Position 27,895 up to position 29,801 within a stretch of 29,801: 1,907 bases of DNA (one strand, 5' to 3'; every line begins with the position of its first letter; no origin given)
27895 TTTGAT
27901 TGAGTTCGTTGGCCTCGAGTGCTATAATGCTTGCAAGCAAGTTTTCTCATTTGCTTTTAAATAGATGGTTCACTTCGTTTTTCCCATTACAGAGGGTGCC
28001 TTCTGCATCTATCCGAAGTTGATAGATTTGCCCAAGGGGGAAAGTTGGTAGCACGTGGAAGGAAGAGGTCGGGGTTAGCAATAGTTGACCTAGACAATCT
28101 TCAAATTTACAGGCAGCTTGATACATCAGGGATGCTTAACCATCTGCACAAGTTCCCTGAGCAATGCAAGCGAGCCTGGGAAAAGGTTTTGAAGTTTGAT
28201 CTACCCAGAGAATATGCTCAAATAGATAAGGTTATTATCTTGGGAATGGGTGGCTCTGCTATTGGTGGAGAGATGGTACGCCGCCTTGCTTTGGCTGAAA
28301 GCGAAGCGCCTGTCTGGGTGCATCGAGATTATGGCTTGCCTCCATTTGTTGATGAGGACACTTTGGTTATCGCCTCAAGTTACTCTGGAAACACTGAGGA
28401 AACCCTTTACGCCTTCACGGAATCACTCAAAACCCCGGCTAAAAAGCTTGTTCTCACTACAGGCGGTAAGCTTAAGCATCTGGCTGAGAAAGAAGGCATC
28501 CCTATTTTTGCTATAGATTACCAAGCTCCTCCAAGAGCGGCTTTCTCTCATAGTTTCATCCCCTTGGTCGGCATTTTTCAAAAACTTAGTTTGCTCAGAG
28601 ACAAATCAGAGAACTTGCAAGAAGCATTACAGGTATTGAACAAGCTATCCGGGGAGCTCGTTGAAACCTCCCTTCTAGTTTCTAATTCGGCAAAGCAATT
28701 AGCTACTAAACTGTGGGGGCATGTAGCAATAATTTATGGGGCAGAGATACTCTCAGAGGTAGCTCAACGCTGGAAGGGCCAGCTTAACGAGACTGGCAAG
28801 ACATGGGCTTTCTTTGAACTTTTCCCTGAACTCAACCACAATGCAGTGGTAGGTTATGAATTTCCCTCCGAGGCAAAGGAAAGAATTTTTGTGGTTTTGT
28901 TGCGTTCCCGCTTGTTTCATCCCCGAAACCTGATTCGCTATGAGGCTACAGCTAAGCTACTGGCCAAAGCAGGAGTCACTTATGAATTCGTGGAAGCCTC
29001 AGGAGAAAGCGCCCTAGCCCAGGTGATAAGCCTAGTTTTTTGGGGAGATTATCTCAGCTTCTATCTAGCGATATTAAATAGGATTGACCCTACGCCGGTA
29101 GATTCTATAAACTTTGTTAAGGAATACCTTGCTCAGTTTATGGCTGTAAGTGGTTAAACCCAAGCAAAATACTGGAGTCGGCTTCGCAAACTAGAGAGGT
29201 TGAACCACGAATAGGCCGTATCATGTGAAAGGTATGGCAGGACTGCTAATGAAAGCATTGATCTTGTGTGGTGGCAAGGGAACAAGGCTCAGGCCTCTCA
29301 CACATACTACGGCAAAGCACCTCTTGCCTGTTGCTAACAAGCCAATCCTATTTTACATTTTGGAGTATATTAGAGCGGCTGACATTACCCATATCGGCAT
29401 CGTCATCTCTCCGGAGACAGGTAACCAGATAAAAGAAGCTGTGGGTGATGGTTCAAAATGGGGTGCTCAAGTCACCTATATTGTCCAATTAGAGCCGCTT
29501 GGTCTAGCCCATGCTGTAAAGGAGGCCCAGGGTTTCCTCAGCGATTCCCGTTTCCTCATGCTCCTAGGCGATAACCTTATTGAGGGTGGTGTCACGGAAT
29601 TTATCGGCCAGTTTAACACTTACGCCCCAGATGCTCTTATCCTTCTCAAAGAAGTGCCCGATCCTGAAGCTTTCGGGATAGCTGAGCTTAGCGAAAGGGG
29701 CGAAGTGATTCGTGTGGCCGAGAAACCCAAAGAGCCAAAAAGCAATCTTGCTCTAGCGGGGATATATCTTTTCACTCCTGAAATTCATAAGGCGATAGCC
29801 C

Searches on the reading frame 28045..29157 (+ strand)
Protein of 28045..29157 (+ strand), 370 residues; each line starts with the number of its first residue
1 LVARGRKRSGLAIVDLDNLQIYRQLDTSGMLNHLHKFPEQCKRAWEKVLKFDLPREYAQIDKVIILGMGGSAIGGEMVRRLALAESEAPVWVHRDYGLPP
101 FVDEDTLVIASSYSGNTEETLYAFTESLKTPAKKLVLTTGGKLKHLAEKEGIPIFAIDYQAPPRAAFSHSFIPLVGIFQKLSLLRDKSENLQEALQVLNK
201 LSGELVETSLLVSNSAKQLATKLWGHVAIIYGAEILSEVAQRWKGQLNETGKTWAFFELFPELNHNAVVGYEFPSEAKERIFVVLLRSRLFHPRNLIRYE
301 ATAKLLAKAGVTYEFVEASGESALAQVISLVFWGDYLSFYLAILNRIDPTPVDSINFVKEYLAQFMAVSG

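Call 48: search_protein_families(library=pfam, proteins=[window:28045-29157:+], max_evalue=0.001)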
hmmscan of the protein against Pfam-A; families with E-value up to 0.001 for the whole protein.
window:28045-29157:+ (370 aa): 1 family
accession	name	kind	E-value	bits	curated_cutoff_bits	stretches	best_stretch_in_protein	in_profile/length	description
PF10432.14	bact-PGI_C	-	7.6e-46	156.2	24.5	1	214-362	3-151/151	Bacterial phospho-glucose isomerase C-terminal SIS domain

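Call 50: search_protein_families(library=ncbifam, proteins=[window:28045-29157:+], max_evalue=0.00001)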
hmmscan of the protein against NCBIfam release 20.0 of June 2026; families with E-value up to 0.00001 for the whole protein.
window:28045-29157:+ (370 aa): 6 families
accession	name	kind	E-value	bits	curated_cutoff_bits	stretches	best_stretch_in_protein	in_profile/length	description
NF006425.0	PRK08674.1-5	equivalog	8.6e-111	370.3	471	1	14-364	3-355/358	bifunctional phosphoglucose/phosphomannose isomerase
NF006426.0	PRK08674.1-6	subfamily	1.8e-108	362.6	295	1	16-365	2-352/354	bifunctional phosphoglucose/phosphomannose isomerase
NF006424.0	PRK08674.1-3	equivalog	2.9e-87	293.4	730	1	12-364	2-354/355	bifunctional phosphoglucose/phosphomannose isomerase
NF006423.0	PRK08674.1-2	equivalog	2.2e-73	246.9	254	1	31-362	4-316/317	bifunctional phosphoglucose/phosphomannose isomerase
TIGR02128.1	G6PI_arch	equivalog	1.1e-72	244.5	213.9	1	52-362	13-307/308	bifunctional phosphoglucose/phosphomannose isomerase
NF006422.0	PRK08674.1-1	subfamily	7.3e-36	124.1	317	1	59-276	25-225/302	bifunctional phosphoglucose/phosphomannose isomerase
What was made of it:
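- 28045..29157 (+): Bifunctional phosphoglucose/phosphomannose isomerase. Calls 48, 50.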

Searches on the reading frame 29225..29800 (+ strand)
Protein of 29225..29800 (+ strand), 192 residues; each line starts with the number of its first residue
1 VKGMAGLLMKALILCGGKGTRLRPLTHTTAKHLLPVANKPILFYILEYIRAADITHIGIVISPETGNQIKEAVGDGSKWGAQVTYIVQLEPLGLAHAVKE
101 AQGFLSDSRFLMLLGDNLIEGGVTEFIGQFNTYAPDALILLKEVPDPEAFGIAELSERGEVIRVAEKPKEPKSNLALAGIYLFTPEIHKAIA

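Call 48: search_protein_families(library=pfam, proteins=[window:29225-29800:+], max_evalue=0.001)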
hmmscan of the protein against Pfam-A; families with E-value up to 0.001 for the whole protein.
window:29225-29800:+ (192 aa): 2 families
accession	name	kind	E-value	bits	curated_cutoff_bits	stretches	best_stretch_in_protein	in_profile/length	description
PF00483.29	NTP_transferase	-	1.8e-45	155.9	21.2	1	10-191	1-188/245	Nucleotidyl transferase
PF12804.13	NTP_transf_3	-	9.5e-07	29.6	27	1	11-116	1-95/160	MobA-like NTP transferase domain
